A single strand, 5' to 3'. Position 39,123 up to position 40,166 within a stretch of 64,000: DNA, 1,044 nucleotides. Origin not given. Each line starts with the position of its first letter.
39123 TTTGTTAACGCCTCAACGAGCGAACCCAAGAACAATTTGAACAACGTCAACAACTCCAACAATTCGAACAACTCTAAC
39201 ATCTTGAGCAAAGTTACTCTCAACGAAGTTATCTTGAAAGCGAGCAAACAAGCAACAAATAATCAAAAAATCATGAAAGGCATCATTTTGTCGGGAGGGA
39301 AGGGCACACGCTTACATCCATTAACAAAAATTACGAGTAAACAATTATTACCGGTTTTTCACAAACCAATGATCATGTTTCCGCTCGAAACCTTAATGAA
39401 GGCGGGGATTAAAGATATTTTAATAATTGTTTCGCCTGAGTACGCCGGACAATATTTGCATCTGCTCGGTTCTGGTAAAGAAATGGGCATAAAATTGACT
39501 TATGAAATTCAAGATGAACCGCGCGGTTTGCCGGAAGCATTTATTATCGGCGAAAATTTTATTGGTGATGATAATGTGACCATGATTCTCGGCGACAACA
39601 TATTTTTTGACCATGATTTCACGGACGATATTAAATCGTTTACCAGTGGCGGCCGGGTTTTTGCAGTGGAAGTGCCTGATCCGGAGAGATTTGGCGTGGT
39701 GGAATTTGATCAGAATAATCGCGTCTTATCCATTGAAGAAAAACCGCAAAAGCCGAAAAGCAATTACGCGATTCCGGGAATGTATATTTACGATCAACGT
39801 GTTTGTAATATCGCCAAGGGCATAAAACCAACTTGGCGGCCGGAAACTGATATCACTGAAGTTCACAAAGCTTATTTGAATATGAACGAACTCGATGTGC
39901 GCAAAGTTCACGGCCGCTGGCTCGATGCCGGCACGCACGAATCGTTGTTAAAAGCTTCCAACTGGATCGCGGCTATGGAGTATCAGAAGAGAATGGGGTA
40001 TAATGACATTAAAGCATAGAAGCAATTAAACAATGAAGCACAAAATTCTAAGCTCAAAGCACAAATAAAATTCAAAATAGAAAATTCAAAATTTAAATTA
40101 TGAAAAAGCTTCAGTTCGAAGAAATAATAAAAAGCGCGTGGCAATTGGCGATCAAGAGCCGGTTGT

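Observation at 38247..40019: RfbD-RfbA gene fusion with an Asn/Ser-rich linker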

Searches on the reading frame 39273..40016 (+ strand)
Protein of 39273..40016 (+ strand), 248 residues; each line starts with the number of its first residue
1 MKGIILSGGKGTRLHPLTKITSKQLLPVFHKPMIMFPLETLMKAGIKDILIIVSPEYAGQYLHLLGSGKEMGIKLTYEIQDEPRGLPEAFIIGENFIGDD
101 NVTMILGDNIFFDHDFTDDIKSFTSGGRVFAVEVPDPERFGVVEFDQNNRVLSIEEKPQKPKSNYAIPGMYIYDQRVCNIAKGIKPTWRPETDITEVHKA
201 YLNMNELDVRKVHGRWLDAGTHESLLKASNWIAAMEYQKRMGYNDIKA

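Call 10: search_solved_structures(query=window:39273-40016:+, show_alignments=2, max_evalue=1e-20)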
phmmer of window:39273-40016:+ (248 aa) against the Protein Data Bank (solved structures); distinct sequences matched with E-value up to 1e-20: 23.
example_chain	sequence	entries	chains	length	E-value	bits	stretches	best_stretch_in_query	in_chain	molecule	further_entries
4ho0_A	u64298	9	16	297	6.2e-89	300.9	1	1-239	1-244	Glucose-1-phosphate thymidylyltransferase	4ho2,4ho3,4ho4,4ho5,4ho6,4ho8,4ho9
6n0u_A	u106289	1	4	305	2.7e-80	272.6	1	2-242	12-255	Glucose-1-phosphate thymidylyltransferase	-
1lvw_A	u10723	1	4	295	1.2e-79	270.5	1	1-243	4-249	glucose-1-phosphate thymidylyltransferase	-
1h5r_A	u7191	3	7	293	1.5e-79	270.2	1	2-239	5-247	GLUCOSE-1-PHOSPHATE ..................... | Glucose-1-phosphate thymidylyltransferase 1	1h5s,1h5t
1h5r_B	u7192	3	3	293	1.9e-79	269.9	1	2-239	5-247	GLUCOSE-1-PHOSPHATE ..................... | Glucose-1-phosphate thymidylyltransferase 1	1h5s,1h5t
1h5s_D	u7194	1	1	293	2.6e-79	269.4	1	2-239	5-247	Glucose-1-phosphate thymidylyltransferase 1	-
1fxo_A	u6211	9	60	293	2.9e-79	269.3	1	2-239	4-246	GLUCOSE-1-PHOSPHATE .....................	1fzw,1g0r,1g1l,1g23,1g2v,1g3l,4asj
4arw_A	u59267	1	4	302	3.2e-79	269.1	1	2-239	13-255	GLUCOSE-1-PHOSPHATE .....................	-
3zlk_A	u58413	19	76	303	3.2e-79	269.1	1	2-239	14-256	GLUCOSE-1-PHOSPHATE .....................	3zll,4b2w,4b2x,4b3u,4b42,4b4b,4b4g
1h5s_A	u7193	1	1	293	4.9e-79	268.5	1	2-239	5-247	Glucose-1-phosphate thymidylyltransferase 1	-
5ids_A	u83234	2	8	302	1.2e-78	267.2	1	2-239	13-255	Glucose-1-phosphate thymidylyltransferase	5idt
1iim_A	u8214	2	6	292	2e-78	266.5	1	2-239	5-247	glucose-1-phosphate thymidylyltransferase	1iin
3pkq_A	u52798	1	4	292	2.7e-78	266.1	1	2-239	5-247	Glucose-1-phosphate thymidylyltransferase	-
3pkp_A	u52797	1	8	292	2.7e-78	266.1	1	2-239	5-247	Glucose-1-phosphate thymidylyltransferase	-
1mp5_A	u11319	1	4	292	1.4e-77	263.8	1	2-239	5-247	Y177F VARIANT OF S. ENTERICA RmlA BOUND TO UDP-GLUCOSE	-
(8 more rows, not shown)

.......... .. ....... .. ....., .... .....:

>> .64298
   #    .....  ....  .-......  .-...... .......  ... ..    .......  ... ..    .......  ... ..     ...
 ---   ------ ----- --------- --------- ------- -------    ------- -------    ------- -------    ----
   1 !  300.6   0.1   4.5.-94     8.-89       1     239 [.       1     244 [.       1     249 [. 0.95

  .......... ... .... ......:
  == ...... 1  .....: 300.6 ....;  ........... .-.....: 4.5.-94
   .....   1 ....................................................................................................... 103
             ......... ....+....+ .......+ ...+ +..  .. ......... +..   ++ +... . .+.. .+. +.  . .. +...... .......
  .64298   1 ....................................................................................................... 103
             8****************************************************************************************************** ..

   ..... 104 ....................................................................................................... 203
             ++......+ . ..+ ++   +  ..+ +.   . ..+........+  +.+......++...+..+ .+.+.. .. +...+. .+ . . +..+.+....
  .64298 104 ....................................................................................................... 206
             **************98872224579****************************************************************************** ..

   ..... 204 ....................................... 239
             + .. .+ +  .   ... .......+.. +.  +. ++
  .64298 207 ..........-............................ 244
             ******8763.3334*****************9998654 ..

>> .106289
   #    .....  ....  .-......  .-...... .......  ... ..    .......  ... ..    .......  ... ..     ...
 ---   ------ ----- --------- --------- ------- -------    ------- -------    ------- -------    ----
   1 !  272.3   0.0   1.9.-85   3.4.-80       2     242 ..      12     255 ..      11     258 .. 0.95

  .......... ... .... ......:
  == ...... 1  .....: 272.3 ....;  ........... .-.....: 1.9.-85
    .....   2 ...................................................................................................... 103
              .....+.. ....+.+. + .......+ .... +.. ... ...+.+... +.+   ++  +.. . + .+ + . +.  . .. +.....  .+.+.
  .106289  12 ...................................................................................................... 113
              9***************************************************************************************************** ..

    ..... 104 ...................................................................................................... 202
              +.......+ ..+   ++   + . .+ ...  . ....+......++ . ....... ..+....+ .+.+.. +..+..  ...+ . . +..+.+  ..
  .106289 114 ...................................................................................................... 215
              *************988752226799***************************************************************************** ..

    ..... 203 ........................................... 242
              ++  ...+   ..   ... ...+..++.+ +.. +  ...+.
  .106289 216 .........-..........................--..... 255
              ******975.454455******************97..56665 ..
